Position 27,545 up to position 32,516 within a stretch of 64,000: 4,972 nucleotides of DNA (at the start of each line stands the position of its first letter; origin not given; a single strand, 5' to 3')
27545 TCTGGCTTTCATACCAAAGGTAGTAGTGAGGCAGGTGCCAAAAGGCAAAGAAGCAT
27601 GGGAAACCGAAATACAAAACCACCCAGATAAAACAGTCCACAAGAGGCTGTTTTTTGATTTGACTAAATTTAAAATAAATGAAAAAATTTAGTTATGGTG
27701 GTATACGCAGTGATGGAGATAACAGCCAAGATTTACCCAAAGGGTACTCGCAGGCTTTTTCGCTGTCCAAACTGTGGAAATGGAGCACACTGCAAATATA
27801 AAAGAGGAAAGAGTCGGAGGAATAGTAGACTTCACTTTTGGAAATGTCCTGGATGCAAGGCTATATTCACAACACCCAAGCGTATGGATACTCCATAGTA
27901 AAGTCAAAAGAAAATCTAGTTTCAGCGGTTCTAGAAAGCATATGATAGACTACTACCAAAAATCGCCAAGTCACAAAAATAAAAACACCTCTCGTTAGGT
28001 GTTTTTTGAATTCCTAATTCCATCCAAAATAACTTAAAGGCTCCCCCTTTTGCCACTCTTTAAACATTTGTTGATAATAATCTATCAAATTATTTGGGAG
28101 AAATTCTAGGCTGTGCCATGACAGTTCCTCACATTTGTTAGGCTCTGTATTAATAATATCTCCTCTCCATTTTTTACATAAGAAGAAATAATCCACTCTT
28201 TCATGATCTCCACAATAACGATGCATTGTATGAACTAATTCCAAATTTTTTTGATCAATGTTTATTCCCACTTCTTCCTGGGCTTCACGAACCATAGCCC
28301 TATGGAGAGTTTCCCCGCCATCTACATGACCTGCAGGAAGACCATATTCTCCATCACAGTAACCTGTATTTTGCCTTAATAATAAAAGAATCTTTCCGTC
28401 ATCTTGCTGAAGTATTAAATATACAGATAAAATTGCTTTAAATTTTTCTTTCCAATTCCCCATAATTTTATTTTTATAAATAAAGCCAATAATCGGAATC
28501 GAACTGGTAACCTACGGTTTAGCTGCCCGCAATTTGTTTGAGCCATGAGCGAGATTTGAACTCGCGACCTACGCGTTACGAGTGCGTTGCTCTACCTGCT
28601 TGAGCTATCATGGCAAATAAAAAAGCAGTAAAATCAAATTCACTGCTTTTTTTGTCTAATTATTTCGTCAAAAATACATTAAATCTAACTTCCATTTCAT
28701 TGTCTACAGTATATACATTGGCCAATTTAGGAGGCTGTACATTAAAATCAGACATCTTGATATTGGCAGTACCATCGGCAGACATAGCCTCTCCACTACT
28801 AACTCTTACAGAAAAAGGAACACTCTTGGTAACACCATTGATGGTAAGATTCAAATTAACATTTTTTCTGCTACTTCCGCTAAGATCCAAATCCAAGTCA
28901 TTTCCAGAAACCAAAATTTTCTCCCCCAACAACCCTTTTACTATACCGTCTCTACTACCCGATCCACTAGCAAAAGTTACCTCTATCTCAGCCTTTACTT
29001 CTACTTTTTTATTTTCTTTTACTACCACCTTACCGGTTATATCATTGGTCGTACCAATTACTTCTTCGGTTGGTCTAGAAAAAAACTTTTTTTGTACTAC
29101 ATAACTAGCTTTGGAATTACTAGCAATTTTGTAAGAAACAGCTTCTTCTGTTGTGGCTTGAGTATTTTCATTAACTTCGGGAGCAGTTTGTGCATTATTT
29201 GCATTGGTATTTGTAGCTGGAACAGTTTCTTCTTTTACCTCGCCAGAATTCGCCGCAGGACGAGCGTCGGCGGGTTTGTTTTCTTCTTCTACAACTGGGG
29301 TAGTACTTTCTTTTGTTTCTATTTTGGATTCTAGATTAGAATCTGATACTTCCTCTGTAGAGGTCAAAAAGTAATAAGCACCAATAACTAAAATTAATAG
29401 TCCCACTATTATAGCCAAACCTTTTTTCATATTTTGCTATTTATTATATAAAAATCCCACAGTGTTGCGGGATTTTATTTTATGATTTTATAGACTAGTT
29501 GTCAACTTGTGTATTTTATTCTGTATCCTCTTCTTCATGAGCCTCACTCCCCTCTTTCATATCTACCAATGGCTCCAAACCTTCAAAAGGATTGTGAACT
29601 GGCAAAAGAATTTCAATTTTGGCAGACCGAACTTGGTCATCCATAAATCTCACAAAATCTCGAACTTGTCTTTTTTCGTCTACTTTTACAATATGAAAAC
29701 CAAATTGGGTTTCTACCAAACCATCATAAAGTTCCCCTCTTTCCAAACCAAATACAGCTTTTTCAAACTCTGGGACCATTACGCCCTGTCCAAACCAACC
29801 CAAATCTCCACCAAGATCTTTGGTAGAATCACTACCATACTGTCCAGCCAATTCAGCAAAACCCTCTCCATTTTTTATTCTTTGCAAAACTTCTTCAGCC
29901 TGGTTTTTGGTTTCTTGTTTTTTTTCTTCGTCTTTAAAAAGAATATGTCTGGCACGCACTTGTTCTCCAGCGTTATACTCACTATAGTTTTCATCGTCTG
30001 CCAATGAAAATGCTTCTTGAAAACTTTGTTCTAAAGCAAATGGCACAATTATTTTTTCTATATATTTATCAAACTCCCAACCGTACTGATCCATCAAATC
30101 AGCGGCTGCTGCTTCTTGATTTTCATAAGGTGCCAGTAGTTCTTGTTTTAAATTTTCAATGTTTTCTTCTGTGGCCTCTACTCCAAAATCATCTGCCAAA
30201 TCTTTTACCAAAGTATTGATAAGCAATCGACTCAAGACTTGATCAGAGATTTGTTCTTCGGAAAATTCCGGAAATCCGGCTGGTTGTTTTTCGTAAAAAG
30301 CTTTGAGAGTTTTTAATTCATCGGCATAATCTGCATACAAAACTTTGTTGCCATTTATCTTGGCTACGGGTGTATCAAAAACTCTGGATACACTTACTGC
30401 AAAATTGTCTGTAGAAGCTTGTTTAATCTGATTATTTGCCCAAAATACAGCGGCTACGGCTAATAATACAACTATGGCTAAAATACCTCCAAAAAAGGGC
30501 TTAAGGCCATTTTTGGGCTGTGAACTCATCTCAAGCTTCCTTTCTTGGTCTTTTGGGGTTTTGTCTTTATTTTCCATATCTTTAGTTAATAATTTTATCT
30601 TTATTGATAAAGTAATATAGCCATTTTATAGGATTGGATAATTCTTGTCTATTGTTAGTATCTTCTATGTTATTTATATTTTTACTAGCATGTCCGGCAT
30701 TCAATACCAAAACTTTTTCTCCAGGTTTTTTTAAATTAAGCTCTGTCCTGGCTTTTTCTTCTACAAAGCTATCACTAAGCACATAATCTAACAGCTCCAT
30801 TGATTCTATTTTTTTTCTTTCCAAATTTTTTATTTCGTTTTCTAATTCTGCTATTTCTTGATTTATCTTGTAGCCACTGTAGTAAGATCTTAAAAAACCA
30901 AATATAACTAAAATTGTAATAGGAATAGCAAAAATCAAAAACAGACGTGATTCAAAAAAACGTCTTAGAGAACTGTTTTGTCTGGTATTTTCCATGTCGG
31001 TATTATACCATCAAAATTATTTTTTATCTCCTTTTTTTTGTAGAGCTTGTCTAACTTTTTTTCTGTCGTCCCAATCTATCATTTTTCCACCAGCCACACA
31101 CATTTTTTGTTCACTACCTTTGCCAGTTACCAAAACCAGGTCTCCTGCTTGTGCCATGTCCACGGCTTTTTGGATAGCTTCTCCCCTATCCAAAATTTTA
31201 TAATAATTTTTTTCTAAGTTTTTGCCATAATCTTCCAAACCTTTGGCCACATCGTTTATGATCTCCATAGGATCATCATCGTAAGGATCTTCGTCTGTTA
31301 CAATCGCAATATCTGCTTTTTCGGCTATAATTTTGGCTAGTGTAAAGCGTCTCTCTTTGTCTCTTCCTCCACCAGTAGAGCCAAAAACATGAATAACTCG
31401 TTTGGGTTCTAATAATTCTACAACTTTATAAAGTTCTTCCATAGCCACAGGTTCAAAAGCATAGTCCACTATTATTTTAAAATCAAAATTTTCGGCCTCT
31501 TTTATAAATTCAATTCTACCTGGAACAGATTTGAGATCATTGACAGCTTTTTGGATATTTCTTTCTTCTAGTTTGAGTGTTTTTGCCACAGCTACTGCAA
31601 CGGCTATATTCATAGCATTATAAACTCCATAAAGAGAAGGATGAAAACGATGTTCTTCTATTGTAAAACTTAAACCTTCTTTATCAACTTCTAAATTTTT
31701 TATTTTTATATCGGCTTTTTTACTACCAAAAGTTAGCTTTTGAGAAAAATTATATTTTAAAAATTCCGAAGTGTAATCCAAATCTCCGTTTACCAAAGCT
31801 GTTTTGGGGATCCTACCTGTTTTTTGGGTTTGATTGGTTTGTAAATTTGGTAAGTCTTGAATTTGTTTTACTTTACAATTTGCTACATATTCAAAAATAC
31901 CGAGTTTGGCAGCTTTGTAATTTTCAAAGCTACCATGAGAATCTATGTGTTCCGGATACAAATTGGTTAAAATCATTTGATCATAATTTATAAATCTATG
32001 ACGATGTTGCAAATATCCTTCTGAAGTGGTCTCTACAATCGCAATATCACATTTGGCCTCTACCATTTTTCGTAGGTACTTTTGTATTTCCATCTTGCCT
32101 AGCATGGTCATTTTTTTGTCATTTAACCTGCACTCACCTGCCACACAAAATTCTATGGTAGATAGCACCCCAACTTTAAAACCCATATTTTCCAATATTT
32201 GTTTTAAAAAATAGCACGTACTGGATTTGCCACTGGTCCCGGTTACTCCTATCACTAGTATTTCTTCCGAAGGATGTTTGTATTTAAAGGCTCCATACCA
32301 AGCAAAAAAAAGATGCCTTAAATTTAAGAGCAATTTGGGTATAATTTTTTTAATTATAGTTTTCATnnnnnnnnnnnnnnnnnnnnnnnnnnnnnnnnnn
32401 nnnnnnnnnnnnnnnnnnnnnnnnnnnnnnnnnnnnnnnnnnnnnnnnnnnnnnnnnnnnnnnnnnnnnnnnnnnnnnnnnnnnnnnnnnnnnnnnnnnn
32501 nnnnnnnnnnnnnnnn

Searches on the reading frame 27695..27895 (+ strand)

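Call 56: search_protein_families(library=pfam, proteins=[window:27695-27895:+], max_evalue=0.01)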
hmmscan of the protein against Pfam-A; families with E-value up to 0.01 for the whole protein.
window:27695-27895:+ (67 aa): 6 families
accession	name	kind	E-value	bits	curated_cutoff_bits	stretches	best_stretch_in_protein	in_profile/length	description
PF23548.1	Zn_ribbon_FGT1_2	-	0.00016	21.6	27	0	51-62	5-16/35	FORGETTER1 second zinc ribbon domain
PF18073.7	Zn_ribbon_LapB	-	0.00064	19.8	25.7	1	44-56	10-22/28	Rubredoxin metal binding domain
PF13717.11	Zn_ribbon_4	-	0.00078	19.8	30.3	0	17-29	21-33/36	zinc-ribbon domain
PF21479.3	DIKK1-2-4_C-subdom2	-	0.0018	18.8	27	1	21-47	17-45/50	Dickkopf-related protein 1/2/4, C-terminal subdomain 2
PF05876.18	GpA_ATPase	-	0.0071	16.5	25.6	1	11-62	182-237/247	Phage terminase large subunit gpA, ATPase domain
PF05129.18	Zn_ribbon_Elf1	-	0.0085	16.6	29.8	0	15-60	17-58/79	Transcription elongation factor Elf1 like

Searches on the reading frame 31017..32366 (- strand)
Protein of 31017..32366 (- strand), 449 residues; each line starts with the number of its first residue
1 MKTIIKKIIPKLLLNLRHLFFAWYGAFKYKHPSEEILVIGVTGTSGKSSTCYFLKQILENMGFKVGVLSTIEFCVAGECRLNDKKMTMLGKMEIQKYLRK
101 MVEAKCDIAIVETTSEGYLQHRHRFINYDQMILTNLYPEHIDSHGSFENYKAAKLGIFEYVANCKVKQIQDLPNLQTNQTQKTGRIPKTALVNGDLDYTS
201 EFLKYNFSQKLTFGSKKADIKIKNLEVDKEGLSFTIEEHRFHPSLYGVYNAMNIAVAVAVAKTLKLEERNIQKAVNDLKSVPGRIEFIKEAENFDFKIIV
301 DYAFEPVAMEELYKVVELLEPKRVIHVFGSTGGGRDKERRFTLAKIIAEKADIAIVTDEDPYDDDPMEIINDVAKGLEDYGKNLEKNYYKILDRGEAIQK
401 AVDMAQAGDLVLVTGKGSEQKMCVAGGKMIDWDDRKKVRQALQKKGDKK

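Call 8: search_protein_families(library=pfam, proteins=[window:31017-32366:-], max_evalue=1)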
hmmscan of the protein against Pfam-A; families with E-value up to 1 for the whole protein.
window:31017-32366:- (449 aa): 6 families
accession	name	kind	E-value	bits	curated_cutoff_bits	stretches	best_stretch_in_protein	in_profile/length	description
PF08245.18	Mur_ligase_M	-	1.5e-33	116.9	24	1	41-261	1-200/200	Mur ligase middle domain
PF02875.26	Mur_ligase_C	-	2.8e-22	80.3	28.4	1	283-417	1-127/127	Mur ligase, glutamate ligase domain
PF00437.27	T2SSE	-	0.0021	17.2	24.9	1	30-111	139-217/370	Type II/IV secretion system protein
PF07755.17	DUF1611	-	0.024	14.5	25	1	28-72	7-51/201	Domain of unknown function (DUF1611_C) P-loop domain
PF05198.21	IF3_N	-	0.1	13.2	26.9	0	76-115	7-46/70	Translation initiation factor IF-3, N-terminal domain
PF19842.5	YqeC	-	0.31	11.7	27.6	1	40-81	2-43/145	YqeC protein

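Call 13: find_related_loci(query=window:31017-32366:-, collection=genome_contigs, flank=6000)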
Query window:31017-32366:- (449 aa) in genome_contigs; peptide patterns used: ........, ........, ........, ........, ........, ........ (x = any residue, [..] = any of these).
132 stretches matched a pattern; 86 encode a relative of the query (tblastn E <= 1e-3); the best 80 are kept; 80 distinct loci.
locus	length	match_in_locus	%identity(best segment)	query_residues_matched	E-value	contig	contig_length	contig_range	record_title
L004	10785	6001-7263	61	1-443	0e+0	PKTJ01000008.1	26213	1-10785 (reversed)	MAG: Candidatus Parcubacteria bacterium isolate BM521 sc_1057, whole genome shotgun sequence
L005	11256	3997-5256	61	4-445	6e-179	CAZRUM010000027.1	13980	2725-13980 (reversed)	MAG TPA_asm: uncultured Gammaproteobacteria bacterium isolate SRP104257_co1_391 genome assembly, contig: NODE_2949_lengt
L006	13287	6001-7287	62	1-442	0e+0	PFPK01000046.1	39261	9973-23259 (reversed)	MAG: Candidatus Magasanikbacteria bacterium CG_4_10_14_0_2_um_filter_37_12 CG_4_10_14_0.2_scaffold_260_c, whole genome s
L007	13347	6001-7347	59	4-443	4e-176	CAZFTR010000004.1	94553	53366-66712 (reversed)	MAG TPA_asm: uncultured Gammaproteobacteria bacterium isolate SRP167671_co2_209 genome assembly, contig: NODE_249_length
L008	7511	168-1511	58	1-447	1e-172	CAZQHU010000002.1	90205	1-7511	MAG TPA_asm: uncultured Gammaproteobacteria bacterium isolate binchicken_co27_283 genome assembly, contig: NODE_376_leng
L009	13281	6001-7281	59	14-445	1e-171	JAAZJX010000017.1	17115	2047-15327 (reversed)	MAG: Candidatus Magasanikiibacteriota bacterium isolate AS22ysBPME_155 27165_AS22, whole genome shotgun sequence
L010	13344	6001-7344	56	1-445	7e-172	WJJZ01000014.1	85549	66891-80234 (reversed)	MAG: Candidatus Magasanikiibacteriota bacterium isolate Bin_289 k141_2916450, whole genome shotgun sequence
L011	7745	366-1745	58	1-445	9e-170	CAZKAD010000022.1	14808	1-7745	MAG TPA_asm: uncultured Gammaproteobacteria bacterium isolate SRP219642_co6_366 genome assembly, contig: NODE_3633_lengt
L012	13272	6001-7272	56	1-445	5e-164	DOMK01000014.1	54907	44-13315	MAG TPA_asm: Candidatus Magasanikbacteria bacterium isolate UBA11710 contig_5233, whole genome shotgun sequence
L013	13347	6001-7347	56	1-447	4e-164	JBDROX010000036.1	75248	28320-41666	MAG: Candidatus Magasanikbacteria bacterium isolate MEGAHIT-group-1.981 k141_4163130, whole genome shotgun sequence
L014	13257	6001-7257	63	5-445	0e+0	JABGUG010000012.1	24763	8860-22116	MAG: Candidatus Parcubacteria bacterium isolate SI034_bin149 k141_2492100, whole genome shotgun sequence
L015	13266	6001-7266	57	3-445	1e-160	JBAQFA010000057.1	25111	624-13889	MAG: Candidatus Magasanikiibacteriota bacterium isolate MFD12003_ilm_asm_bin64 k127_142250, whole genome shotgun sequenc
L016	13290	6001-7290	58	13-444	1e-159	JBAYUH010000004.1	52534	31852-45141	MAG: Candidatus Magasanikiibacteriota bacterium isolate SO_2016_LW3_30 scaffold00935_LW162_2016, whole genome shotgun se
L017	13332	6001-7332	55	1-446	1e-153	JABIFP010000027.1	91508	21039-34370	MAG: Candidatus Magasanikbacteria bacterium isolate SI053_bin23 k141_2289, whole genome shotgun sequence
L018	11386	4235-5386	54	9-444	3e-147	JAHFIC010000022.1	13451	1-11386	MAG: Candidatus Magasanikiibacteriota bacterium isolate nzgw353 NODE_6596_length_13452_cov_3.104193, whole genome shotgu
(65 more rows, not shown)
